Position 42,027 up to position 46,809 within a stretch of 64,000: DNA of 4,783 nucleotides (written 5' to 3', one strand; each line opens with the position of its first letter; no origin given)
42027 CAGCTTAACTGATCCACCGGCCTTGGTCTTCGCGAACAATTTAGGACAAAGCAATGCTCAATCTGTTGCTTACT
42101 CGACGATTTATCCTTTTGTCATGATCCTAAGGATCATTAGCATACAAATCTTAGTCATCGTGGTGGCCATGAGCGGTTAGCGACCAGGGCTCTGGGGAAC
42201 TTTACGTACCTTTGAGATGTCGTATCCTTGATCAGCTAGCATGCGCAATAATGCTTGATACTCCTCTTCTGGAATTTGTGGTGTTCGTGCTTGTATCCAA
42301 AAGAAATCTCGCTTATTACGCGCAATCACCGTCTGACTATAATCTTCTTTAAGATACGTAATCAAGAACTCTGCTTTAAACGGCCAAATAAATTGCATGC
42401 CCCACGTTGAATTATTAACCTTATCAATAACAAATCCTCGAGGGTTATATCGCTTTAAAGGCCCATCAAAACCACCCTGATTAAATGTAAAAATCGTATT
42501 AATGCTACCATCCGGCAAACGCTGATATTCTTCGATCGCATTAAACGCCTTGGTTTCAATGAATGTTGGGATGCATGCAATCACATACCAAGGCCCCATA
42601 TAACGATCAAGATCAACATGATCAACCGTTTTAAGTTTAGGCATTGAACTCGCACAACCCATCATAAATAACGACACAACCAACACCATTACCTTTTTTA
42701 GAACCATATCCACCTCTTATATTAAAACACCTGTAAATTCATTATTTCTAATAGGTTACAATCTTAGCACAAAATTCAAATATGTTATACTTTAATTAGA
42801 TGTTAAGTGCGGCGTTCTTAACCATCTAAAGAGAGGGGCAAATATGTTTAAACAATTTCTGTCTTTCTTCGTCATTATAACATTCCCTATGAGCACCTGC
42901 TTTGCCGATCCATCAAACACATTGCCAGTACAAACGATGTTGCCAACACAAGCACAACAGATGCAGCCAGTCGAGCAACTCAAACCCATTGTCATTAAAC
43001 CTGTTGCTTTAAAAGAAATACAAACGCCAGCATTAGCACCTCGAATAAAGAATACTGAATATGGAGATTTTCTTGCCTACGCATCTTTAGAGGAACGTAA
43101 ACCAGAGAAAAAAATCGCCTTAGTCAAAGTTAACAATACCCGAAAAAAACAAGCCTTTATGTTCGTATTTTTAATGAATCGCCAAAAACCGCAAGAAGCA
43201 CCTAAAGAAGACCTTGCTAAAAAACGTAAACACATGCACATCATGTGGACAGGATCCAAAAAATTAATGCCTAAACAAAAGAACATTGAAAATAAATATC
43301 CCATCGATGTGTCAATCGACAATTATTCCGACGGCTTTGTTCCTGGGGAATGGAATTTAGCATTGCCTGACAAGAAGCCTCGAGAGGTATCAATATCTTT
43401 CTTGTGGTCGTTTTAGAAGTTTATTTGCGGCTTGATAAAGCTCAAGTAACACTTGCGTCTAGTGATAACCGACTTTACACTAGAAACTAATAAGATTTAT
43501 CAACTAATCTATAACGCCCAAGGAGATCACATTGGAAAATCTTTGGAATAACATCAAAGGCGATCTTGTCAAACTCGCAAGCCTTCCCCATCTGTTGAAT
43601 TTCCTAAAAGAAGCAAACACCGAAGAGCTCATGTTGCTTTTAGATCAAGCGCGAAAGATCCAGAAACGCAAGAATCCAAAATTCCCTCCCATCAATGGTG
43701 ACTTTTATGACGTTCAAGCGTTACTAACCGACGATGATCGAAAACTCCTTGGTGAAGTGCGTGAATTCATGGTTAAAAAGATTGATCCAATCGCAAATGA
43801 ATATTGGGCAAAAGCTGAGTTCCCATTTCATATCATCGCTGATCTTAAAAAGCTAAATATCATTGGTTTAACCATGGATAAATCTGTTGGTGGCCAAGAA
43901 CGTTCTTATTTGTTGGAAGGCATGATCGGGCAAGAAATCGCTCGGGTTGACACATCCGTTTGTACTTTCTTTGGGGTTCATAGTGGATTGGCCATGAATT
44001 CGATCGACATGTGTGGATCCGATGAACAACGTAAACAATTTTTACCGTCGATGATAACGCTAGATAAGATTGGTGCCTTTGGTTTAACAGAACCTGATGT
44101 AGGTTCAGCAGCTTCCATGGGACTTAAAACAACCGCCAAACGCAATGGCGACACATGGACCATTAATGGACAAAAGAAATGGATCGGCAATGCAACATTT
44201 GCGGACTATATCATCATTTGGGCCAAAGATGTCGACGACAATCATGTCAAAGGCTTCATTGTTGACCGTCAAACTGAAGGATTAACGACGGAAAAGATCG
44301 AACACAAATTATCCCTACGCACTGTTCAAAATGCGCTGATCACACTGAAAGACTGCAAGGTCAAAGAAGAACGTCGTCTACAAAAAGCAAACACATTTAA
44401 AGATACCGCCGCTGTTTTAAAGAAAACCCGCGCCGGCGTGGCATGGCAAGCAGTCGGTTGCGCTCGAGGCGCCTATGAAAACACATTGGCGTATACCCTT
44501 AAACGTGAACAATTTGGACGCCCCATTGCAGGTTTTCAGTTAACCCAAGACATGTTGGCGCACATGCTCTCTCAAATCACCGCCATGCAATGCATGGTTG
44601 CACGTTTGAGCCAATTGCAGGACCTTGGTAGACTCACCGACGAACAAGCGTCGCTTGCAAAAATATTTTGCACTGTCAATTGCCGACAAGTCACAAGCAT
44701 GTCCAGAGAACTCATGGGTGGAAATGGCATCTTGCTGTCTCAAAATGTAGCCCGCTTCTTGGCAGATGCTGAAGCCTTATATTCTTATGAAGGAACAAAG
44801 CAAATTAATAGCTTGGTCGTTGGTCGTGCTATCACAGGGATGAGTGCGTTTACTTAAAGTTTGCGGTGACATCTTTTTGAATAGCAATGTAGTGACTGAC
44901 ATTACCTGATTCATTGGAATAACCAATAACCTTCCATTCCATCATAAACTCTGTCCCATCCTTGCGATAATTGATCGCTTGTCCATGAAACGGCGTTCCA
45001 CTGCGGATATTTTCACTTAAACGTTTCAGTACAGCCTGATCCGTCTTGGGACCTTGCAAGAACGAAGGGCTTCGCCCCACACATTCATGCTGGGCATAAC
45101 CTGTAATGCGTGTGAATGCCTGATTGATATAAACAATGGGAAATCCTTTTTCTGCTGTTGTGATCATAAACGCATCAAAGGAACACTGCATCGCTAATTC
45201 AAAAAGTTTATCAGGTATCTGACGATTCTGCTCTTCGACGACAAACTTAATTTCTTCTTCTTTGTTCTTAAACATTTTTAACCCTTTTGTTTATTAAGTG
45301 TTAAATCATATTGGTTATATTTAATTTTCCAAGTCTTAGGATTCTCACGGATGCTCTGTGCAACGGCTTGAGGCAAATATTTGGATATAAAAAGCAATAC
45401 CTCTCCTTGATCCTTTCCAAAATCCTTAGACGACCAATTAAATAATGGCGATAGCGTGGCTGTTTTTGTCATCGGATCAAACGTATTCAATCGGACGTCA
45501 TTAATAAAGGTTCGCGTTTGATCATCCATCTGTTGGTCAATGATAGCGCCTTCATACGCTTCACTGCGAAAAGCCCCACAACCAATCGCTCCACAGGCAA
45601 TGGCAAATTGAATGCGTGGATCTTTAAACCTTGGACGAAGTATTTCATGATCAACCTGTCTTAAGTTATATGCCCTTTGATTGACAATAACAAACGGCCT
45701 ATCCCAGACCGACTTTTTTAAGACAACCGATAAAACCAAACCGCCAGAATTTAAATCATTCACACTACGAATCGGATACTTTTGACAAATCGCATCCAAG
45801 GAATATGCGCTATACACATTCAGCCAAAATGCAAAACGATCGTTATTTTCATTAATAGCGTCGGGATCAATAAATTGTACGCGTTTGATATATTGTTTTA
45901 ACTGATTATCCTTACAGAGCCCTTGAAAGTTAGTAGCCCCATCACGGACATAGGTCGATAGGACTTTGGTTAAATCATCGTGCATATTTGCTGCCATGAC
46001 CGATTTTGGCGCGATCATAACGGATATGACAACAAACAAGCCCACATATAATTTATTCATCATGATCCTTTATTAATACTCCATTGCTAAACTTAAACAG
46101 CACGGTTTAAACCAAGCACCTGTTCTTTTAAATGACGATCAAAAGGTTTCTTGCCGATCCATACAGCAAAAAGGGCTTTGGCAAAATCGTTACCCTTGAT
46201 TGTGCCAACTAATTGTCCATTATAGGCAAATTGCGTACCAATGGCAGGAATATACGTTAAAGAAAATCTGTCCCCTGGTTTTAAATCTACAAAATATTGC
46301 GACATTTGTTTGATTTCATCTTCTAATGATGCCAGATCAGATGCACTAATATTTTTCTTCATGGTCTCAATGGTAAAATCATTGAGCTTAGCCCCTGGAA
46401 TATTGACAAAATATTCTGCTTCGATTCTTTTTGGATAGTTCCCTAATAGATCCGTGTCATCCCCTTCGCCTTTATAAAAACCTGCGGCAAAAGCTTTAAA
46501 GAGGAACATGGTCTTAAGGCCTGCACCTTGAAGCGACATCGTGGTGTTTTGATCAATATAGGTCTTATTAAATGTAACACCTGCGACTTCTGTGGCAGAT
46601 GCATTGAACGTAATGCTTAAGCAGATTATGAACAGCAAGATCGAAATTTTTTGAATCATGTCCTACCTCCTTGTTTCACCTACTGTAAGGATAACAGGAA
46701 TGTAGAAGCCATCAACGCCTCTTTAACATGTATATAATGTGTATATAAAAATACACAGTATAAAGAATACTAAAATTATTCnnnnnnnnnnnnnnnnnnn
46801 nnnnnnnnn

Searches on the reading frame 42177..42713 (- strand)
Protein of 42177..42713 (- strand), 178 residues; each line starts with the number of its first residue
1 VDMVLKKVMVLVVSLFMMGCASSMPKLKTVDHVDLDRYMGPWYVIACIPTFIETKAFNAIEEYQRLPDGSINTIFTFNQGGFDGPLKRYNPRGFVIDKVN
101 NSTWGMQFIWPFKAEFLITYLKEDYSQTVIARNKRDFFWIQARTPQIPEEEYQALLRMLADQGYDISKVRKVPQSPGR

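Call 26: search_protein_families(library=pfam, proteins=[window:42177-42713:-], max_evalue=0.0001)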
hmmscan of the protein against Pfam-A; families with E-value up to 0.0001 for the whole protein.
window:42177-42713:- (178 aa): 1 family
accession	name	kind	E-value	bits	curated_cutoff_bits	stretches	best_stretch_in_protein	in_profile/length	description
PF08212.18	Lipocalin_2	-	7.5e-35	120.5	24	1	33-174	1-146/146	Lipocalin-like domain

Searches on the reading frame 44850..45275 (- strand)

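Call 26: search_protein_families(library=pfam, proteins=[window:44850-45275:-], max_evalue=0.0001)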
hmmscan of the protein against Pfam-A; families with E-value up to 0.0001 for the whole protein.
window:44850-45275:- (141 aa): 4 families
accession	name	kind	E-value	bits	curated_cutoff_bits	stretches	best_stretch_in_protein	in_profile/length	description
PF13426.13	PAS_9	-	7e-18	65.3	27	1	34-138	2-103/103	PAS domain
PF00989.32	PAS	-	2.5e-14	53.7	22.6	1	29-136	6-113/113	PAS fold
PF08447.18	PAS_3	-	9.9e-08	32.6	25.6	1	47-132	1-88/89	PAS fold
PF08448.16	PAS_4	-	8.6e-06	26.4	23.1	1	38-138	8-107/110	PAS fold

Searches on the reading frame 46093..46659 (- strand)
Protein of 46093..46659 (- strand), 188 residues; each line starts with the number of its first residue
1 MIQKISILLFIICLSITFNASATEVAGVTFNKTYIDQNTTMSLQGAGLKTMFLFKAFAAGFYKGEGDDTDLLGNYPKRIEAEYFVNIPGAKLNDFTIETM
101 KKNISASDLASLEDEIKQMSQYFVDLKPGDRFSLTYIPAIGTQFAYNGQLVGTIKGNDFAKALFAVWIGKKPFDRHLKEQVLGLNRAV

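Call 26: search_protein_families(library=pfam, proteins=[window:46093-46659:-], max_evalue=0.0001)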
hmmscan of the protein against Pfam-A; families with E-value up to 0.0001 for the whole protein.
window:46093-46659:- (188 aa): 1 family
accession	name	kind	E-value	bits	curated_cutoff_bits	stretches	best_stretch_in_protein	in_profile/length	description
PF16036.10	Chalcone_3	-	1.3e-34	120.2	27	1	22-183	1-165/165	Chalcone isomerase-like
